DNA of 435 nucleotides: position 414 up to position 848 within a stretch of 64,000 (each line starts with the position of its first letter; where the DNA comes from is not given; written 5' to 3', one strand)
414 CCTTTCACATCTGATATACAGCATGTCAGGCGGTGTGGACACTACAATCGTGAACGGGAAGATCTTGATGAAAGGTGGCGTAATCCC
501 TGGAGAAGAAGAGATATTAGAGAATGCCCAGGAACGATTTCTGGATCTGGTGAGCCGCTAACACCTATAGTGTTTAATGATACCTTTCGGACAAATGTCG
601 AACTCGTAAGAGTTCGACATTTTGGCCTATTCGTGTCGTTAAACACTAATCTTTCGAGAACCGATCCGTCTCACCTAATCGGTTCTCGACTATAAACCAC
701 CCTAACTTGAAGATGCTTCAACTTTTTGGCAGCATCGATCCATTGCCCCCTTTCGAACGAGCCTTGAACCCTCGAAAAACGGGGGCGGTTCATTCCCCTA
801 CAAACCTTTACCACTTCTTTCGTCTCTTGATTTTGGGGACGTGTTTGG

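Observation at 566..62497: Abundant bipartite palindromic intergenic repeat family (about 130 bp; at least 11 loci in 64 kb)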

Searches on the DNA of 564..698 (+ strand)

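Call 18: build_rna_model(alignment_id=A1)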
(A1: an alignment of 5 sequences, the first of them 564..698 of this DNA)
Model R1 built from alignment A1 (5 sequences, 138 columns); structure: RNAalifold consensus.
model positions 134; base pairs 47; branch points 1; effective number of sequences 0.97; information 0.59 bits per position. Calibrated on 0.2 Mb of random sequence (short: E-values are rough).
structure used (alignment columns):
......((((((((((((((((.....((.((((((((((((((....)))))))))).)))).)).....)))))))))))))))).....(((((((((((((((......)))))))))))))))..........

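Call 19: search_with_rna_model(model_id=R1, sources=[window, L001, L002, L003, L004, L007, L013, L017, L021, L022, L024, L027, L030, L031, L035, L040, L047, L050, L051, L052, L059, L066, L068, L071, L074, L076, L077, L078, L081], max_evalue=0.01, make_alignment=true)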
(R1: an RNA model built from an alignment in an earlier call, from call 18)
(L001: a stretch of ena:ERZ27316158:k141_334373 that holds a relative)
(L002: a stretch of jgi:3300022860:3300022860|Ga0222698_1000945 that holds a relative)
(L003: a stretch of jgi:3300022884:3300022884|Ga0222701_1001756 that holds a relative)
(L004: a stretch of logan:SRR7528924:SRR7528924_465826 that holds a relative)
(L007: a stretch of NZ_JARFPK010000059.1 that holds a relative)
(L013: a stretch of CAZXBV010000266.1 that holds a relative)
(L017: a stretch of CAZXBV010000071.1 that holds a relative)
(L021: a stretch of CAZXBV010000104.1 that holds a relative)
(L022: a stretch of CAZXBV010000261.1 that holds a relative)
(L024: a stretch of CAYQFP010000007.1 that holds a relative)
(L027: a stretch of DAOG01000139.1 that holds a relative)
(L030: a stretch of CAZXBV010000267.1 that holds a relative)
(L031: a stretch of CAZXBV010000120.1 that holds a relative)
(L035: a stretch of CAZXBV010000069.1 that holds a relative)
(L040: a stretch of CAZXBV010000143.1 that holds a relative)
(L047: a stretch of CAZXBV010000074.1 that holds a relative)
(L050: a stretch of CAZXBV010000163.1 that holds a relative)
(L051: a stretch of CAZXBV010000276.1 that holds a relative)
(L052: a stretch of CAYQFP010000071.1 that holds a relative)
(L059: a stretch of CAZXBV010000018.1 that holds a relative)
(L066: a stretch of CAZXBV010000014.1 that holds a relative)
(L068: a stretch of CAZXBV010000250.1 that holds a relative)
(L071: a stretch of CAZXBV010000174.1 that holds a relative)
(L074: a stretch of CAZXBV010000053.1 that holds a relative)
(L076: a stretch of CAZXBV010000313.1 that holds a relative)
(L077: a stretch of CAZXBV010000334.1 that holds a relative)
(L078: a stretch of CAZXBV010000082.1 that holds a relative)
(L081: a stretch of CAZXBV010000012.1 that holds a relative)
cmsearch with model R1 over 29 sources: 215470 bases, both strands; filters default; matches with E-value up to 0.01: 76.
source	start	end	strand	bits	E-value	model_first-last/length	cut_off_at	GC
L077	826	959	-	155.5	9.1e-40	1-134/134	no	0.39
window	33982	34115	+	149.3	4.5e-38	1-134/134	no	0.39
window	564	698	+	147.3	1.6e-37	1-134/134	no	0.41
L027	2784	2917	-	145.4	5.2e-37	1-134/134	no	0.37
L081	2965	3099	+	144.7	8.1e-37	1-134/134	no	0.36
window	62365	62498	-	144.5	9.2e-37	1-134/134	no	0.36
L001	40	173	+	144.5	9.2e-37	1-134/134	no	0.36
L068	2224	2357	+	143.2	2.1e-36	1-134/134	no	0.38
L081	3873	4006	-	142.8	2.7e-36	1-134/134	no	0.35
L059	667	800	+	141.5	6.1e-36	1-134/134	no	0.39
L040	162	295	+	139.9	1.6e-35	1-134/134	no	0.39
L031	2369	2502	-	139.2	2.5e-35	1-134/134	no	0.4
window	59540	59673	-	139.1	2.8e-35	1-134/134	no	0.33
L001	2865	2998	+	139.1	2.8e-35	1-134/134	no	0.33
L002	880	1013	+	139.1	2.8e-35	1-134/134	no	0.33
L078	1027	1160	-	137.7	6.4e-35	1-134/134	no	0.37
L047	3805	3939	+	128.4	2.3e-32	1-134/134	no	0.36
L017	1761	1894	+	126.5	7.1e-32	1-134/134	no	0.38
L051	514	647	-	120.8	2.6e-30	1-134/134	no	0.34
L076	1335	1466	-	111.4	9.4e-28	1-134/134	no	0.37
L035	5129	5261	+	110.6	1.6e-27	1-134/134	no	0.43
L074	2447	2574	+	83.7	3.2e-20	1-134/134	no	0.42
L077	872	996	+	73.6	1.8e-17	1-134/134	no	0.44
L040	154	249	-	72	5.1e-17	1-134/134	no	0.39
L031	2415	2525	+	71.1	8.5e-17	1-134/134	no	0.41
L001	1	127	-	69.6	2.2e-16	1-134/134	no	0.43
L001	2839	2952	-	67.8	6.9e-16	1-134/134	no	0.31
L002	854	967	-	67.8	6.9e-16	1-134/134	no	0.31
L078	1073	1180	+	66.4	1.6e-15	1-134/134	no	0.4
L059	659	754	-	65.3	3.4e-15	1-134/134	no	0.34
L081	2956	3053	-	65.2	3.5e-15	1-134/134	no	0.36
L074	2434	2535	-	63.2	1.2e-14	1-134/134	no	0.38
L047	3778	3893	-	62.3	2.2e-14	1-134/134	no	0.34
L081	3919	4022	+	62.2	2.3e-14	1-134/134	no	0.38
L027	2830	2941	+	62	2.5e-14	1-134/134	no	0.4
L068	2163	2311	-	61.5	3.5e-14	1-134/134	no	0.42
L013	2155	2251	-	59.8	1e-13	41-134/134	5'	0.4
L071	1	66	+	59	1.7e-13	69-134/134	5'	0.36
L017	1727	1848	-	57.4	4.7e-13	1-134/134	no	0.41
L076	1379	1475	+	57.2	5.4e-13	1-134/134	no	0.36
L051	560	675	+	52.2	1.2e-11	1-134/134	no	0.38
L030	137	271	-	49.7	5.8e-11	1-134/134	no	0.44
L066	1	56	-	47.9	1.7e-10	1-56/134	3'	0.32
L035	5104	5215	-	44.5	1.5e-09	1-134/134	no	0.46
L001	8981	9093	+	43.1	3.6e-09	1-134/134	no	0.39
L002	6996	7108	+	43.1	3.6e-09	1-134/134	no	0.39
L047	240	381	-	35.2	5e-07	1-134/134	no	0.45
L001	8945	9069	-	34.2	9.3e-07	1-134/134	no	0.38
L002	6960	7084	-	34.2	9.3e-07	1-134/134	no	0.38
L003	1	42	+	30.5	9.7e-06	93-134/134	5'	0.36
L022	1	42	-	29.3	2e-05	1-42/134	3'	0.36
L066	1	79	+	29.3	2.1e-05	33-134/134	5'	0.38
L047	292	393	+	28.5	3.5e-05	1-134/134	no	0.41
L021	2826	2933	-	26.7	0.00011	1-134/134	no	0.39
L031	2379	2412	+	26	0.00016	91-124/134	no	0.41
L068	2313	2348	-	23.5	0.00076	90-125/134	no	0.42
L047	3067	3176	+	22.5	0.0014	1-134/134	no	0.32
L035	7166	7198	+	22.1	0.0019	1-33/134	3'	0.36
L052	17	168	+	22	0.0019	1-134/134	no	0.38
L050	1930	2047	-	19.8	0.0079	1-134/134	no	0.43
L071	23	56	-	19.6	0.0088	91-124/134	no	0.41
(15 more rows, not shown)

Alignment A2: 76 matches aligned to the model, 265 columns, each read 5' to 3' on its own strand. Consensus structure (alignment columns), stored with it:
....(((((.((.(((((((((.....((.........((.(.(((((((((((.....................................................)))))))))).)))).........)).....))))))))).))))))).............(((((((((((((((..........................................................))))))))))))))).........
